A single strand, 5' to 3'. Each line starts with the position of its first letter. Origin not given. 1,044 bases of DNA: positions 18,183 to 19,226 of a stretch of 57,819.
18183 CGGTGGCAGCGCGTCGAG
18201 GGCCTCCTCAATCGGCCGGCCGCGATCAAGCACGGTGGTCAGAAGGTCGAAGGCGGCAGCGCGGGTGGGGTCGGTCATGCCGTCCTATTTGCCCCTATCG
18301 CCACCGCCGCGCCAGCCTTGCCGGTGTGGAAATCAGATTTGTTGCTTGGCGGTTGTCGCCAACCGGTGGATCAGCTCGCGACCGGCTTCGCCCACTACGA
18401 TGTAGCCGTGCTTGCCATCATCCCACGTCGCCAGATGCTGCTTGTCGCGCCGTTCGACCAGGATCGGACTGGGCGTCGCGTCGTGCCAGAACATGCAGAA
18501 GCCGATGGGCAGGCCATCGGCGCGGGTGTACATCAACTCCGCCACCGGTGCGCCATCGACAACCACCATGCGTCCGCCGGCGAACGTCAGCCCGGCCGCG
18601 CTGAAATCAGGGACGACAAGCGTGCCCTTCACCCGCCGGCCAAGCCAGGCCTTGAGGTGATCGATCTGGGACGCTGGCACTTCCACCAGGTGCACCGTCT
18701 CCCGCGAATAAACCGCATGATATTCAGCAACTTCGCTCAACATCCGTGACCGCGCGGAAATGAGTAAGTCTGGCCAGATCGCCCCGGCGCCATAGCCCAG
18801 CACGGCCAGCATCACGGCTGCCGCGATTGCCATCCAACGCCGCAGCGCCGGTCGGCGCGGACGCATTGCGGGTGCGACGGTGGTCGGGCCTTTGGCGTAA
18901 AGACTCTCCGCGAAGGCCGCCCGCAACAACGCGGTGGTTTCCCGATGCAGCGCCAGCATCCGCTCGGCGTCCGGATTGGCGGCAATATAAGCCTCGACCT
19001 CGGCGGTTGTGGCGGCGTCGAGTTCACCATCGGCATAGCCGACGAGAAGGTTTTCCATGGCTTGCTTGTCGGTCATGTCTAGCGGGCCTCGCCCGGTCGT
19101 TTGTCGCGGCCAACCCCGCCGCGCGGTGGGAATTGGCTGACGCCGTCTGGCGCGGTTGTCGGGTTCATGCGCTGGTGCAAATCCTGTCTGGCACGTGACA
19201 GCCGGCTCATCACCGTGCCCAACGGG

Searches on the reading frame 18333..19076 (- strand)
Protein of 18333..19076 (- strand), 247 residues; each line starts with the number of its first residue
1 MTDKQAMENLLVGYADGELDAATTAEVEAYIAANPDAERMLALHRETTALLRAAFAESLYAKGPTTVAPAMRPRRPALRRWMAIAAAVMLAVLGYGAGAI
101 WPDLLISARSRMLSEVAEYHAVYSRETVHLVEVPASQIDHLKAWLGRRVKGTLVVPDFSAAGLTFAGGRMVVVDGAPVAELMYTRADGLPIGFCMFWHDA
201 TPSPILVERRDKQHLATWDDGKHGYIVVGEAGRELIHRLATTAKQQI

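Call 6: search_protein_families(library=pfam, proteins=[window:18333-19076:-], max_evalue=0.01)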
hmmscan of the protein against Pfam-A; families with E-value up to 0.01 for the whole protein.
window:18333-19076:- (247 aa): 1 family
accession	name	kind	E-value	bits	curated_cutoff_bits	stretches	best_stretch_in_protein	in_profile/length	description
PF13490.11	zf-HC2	-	0.004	17.6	22.2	0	8-29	5-26/35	Putative zinc-finger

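Call 7: search_protein_families(library=ncbifam, proteins=[window:18333-19076:-], max_evalue=0.01)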
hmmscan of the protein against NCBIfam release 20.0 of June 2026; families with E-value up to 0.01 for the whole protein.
window:18333-19076:- (247 aa): 2 families
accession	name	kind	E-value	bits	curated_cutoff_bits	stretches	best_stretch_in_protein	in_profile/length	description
NF010501.0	PRK13920.1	subfamily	6.4e-08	32.5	225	1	8-106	5-105/213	putative anti-sigmaE protein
NF052375.1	antisigma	equivalog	2.4e-05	24.5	100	1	10-124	1-122/217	anti-sigma factor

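Call 18: find_encoding_contigs(protein=window:18333-19076:-, flank=10000, max_places=4)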
Protein window:18333-19076:- (247 aa): 1 contig read that carries it; 1 place shown.
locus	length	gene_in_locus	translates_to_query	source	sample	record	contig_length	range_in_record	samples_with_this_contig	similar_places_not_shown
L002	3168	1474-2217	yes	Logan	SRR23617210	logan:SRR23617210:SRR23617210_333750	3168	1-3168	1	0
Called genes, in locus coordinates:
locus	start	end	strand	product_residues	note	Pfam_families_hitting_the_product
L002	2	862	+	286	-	?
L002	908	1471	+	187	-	PF04542:Sigma70_r2, PF22029:PhyR_sigma2, PF08281:Sigma70_r4_2, PF04545:Sigma70_r4 (weak)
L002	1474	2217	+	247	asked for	-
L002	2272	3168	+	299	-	?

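Call 19: find_homologous_proteins(query=window:18333-19076:-)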
Query window:18333-19076:- (247 aa): 418 proteins with E <= 0.001 among 3837 candidates; the best 120 are listed.
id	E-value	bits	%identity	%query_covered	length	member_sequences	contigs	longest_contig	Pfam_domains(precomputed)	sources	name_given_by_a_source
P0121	6.0e-149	512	94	100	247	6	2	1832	-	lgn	-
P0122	1.7e-147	508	93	100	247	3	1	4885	-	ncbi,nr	ncbi:MAG: anti-sigma factor [Acetobacteraceae bacterium]|nr:anti-sigma factor [Acetobacteraceae bact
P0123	5.7e-136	470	84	100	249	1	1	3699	-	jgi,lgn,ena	-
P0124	4.3e-135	467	84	100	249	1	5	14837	-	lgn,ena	-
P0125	3.8e-134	464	83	100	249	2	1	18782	-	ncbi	-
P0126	5.9e-129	447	82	100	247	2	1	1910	-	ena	-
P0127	2.5e-126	438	79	100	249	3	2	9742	-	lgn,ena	-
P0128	8.8e-124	430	79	100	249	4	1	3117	-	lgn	-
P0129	5.4e-97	342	65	100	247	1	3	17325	PF13490.12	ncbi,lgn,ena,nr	ncbi:MAG: anti-sigma factor [Acetobacteraceae bacterium]|nr:anti-sigma factor [Acetobacteraceae bact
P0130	1.0e-95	338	65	100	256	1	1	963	-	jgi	-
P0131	2.3e-94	334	64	100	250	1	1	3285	-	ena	-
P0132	2.3e-94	334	65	100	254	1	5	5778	-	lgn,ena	-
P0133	1.4e-92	328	62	100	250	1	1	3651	-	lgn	-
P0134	2.5e-92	327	60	100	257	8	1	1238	PF13490.12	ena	-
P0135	7.2e-92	326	62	100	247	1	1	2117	-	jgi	jgi:anti-sigma factor RsiW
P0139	3.5e-91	323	62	100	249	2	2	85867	-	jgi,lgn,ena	jgi:anti-sigma factor RsiW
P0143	2.3e-90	321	66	98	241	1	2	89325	PF13490.12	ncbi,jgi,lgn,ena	jgi:hypothetical protein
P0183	2.0e-84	301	58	100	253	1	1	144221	-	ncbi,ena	-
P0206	2.0e-80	288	59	98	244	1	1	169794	-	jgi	jgi:anti-sigma factor RsiW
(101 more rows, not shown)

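Call 21: find_related_loci(query=A2, collection=genome_contigs, flank=10000)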
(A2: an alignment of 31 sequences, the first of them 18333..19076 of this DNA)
Query A2 (247 aa) in genome_contigs; peptide patterns used: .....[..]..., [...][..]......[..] (x = any residue, [..] = any of these).
407 stretches matched a pattern; 85 encode a relative of the query (tblastn E <= 1e-3); the best 80 are kept; 80 distinct loci.
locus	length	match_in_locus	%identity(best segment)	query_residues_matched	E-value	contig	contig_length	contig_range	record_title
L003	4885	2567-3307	93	1-247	1e-155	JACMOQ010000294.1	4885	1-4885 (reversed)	MAG: Acetobacteraceae bacterium isolate LF-bin-273 FL-bin-273-contig-k141_1051087, whole genome shotgun sequence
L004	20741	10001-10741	93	1-247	4e-147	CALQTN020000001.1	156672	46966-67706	MAG: Asaia bogorensis isolate HRSG-H9-bin-67 genome assembly, contig: HRSG-H9-C23, whole genome shotgun sequence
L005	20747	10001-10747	82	1-247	4e-138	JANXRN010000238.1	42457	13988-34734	MAG: Acetobacteraceae bacterium isolate 336R_metabat_199_sub 336R_k141_2099094, whole genome shotgun sequence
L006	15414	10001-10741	65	1-247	1e-103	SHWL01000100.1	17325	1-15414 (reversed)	MAG: Acetobacteraceae bacterium isolate Baikal-deep-G65 BACOMB-C15760, whole genome shotgun sequence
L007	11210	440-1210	60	1-247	4e-99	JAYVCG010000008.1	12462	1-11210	MAG: Acetobacteraceae bacterium isolate GL30_UP_metabat_21_sub GL30_UP_metabat_21_sub_7, whole genome shotgun sequence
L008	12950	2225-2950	66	7-247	3e-95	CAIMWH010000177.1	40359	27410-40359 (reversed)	MAG: uncultured Rhodospirillales bacterium isolate AlinenLipids_bin-4869 genome assembly, contig: bin-4869:177/380, whol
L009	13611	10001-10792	60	2-247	4e-91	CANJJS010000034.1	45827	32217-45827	MAG: Acetobacteraceae bacterium isolate RH-23may17-1252 genome assembly, contig: RH-23may17-C5496, whole genome shotgun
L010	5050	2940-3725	59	1-247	5e-91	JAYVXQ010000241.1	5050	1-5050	MAG: Acetobacteraceae bacterium isolate GL85_DN_metabat_19_sub GL85_DN_metabat_19_sub_240, whole genome shotgun sequence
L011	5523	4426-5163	59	1-247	1e-89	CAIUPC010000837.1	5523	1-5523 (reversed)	MAG: uncultured Acetobacteraceae bacterium isolate VK_bin-0268 genome assembly, contig: bin-0268:837/922, whole genome s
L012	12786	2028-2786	58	1-247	1e-89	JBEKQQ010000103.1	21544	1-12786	MAG: Acetobacteraceae bacterium isolate SPRUCE 491 SPRUCE_491_103, whole genome shotgun sequence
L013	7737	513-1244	61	1-240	1e-88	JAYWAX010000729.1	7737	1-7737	MAG: Acetobacteraceae bacterium isolate GL93_DN_metabinner_11_sub GL93_DN_metabinner_11_sub_728, whole genome shotgun se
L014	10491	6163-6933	55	1-247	2e-85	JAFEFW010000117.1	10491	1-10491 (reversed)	MAG: Proteobacteria bacterium isolate SZAS TMP-3 LIN-669__117__length-10491, whole genome shotgun sequence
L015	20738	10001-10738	59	8-247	2e-85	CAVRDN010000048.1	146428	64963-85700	MAG: uncultured Alphaproteobacteria bacterium isolate MFD04752.bin.2.18 genome assembly, contig: contig_174701, whole ge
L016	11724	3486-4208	51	11-247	8e-69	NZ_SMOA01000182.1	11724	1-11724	Paracraurococcus ruber strain JCM9931 NODE_182_length_11724_cov_6.360424, whole genome shotgun sequence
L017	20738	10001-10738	48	3-246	2e-62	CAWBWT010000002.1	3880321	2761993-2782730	MAG: uncultured Alphaproteobacteria bacterium isolate MFD04580.bin.1.150 genome assembly, contig: contig_2982, whole gen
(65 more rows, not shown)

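Call 28: find_encoding_contigs(protein=P0143, flank=8000, max_places=1)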
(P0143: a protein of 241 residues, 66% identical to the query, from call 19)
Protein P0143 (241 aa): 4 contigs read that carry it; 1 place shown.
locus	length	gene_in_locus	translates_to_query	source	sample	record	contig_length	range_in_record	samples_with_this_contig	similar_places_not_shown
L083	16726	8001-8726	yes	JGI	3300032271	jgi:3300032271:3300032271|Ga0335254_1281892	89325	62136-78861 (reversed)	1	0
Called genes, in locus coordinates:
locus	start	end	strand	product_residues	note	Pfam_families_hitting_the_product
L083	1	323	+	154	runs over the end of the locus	PF13404:HTH_AsnC-type, PF13412:HTH_24, PF01037:AsnC_trans_reg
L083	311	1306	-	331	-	PF00795:CN_hydrolase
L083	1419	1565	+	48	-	-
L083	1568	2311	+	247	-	-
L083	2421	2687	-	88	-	-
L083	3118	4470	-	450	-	PF00025:Arf (faint), PF00071:Ras (faint), PF01926:MMR_HSR1, PF02421:FeoB_N, PF01926:MMR_HSR1, PF02421:FeoB_N, PF00009:GTP_EFTU, PF14714:KH_dom-like, +6 more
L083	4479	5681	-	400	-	PF01011:PQQ (faint), PF13570:Beta-prop_ACSF4, PF13360:PQQ_2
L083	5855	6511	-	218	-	PF09976:TPR_21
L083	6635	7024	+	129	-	-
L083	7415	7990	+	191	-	PF04542:Sigma70_r2, PF22029:PhyR_sigma2, PF08281:Sigma70_r4_2, PF04545:Sigma70_r4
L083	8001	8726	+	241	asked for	PF13490:zf-HC2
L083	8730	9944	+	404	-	PF01209:Ubie_methyltran, PF13847:Methyltransf_31 (weak), PF08241:Methyltransf_11, PF08242:Methyltransf_12, PF13649:Methyltransf_25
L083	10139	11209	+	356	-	-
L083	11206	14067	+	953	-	PF03412:Peptidase_C39, PF00664:ABC_membrane (weak), PF00005:ABC_tran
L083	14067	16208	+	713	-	PF00005:ABC_tran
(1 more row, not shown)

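Call 29: find_encoding_contigs(protein=P0139, flank=8000, max_places=1)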
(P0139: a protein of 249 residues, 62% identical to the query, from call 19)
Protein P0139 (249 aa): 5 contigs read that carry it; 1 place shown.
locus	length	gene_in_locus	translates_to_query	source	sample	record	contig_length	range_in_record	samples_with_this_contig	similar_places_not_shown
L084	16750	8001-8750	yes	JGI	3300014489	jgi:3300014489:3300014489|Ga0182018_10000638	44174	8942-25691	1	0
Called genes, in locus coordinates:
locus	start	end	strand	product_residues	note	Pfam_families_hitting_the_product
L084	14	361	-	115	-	-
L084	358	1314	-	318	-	PF00903:Glyoxalase, PF18029:Glyoxalase_6, PF22677:Ble-like_N (faint), PF00903:Glyoxalase (weak), PF18029:Glyoxalase_6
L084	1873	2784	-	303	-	PF02826:2-Hacid_dh_C, PF03446:NAD_binding_2, PF03807:F420_oxidored (weak), PF14833:NAD_binding_11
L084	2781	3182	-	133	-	PF02627:CMD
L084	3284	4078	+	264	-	PF00753:Lactamase_B, PF12706:Lactamase_B_2 (weak), PF23023:Anti-Pycsar_Apyc1 (weak)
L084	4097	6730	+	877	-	PF01804:Penicil_amidase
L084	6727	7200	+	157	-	PF06271:RDD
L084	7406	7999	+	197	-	PF04542:Sigma70_r2, PF22029:PhyR_sigma2, PF08281:Sigma70_r4_2, PF04545:Sigma70_r4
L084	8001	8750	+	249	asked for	-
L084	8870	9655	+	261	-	PF04376:ATE_N, PF04377:ATE_C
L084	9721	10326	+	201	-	PF12535:Nudix_N, PF00293:NUDIX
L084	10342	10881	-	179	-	PF00691:OmpA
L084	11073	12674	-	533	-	PF00112:Peptidase_C1, PF14326:DUF4384 (weak)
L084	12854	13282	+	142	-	PF01243:PNPOx_N, PF12900:Pyridox_ox_2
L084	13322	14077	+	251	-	PF00106:adh_short, PF08659:KR, PF13561:adh_short_C2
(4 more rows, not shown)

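Call 30: find_encoding_contigs(protein=P0183, flank=8000, max_places=1)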
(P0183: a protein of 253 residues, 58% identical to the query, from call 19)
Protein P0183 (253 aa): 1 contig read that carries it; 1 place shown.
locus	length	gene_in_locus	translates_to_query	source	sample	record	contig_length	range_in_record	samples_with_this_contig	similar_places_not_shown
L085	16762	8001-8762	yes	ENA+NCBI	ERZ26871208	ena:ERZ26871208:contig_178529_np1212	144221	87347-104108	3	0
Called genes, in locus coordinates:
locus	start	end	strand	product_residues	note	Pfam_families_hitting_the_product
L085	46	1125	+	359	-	PF02230:Abhydrolase_2 (weak)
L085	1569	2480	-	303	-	PF02826:2-Hacid_dh_C, PF03446:NAD_binding_2, PF14833:NAD_binding_11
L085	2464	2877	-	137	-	PF02627:CMD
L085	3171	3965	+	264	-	PF00753:Lactamase_B, PF12706:Lactamase_B_2 (weak), PF23023:Anti-Pycsar_Apyc1 (weak)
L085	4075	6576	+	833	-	PF01804:Penicil_amidase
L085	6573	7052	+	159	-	PF06271:RDD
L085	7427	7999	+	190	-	PF07638:Sigma70_ECF (weak), PF04542:Sigma70_r2, PF22029:PhyR_sigma2, PF08281:Sigma70_r4_2, PF04545:Sigma70_r4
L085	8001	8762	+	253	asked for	-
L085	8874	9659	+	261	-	PF04376:ATE_N, PF04377:ATE_C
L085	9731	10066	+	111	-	PF12535:Nudix_N, PF00293:NUDIX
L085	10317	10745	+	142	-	PF01243:PNPOx_N, PF12900:Pyridox_ox_2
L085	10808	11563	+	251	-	PF00106:adh_short, PF08659:KR, PF13561:adh_short_C2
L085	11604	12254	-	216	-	PF00106:adh_short, PF13561:adh_short_C2, PF08659:KR (weak)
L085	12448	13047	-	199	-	PF00248:Aldo_ket_red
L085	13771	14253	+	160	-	PF01575:MaoC_dehydratas (weak)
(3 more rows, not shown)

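Call 31: find_encoding_contigs(protein=P0206, flank=8000, max_places=1)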
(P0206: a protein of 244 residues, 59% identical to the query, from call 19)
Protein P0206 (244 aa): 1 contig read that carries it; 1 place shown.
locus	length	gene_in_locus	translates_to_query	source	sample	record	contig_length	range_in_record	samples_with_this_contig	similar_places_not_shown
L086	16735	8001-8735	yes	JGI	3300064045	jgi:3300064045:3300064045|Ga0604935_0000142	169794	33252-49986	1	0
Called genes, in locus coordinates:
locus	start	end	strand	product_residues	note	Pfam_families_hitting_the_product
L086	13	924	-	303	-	PF02826:2-Hacid_dh_C, PF03446:NAD_binding_2, PF03807:F420_oxidored (weak), PF14833:NAD_binding_11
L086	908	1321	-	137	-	PF02627:CMD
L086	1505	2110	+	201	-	-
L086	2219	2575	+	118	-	-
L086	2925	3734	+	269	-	PF00753:Lactamase_B, PF12706:Lactamase_B_2 (weak), PF23023:Anti-Pycsar_Apyc1 (faint)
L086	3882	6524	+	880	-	PF01804:Penicil_amidase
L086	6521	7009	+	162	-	PF06271:RDD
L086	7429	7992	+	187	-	PF07638:Sigma70_ECF (weak), PF04542:Sigma70_r2, PF22029:PhyR_sigma2, PF08281:Sigma70_r4_2, PF04545:Sigma70_r4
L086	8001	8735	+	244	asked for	-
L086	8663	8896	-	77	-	-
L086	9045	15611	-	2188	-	PF13403:Hint_2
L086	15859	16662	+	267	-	PF04376:ATE_N, PF04377:ATE_C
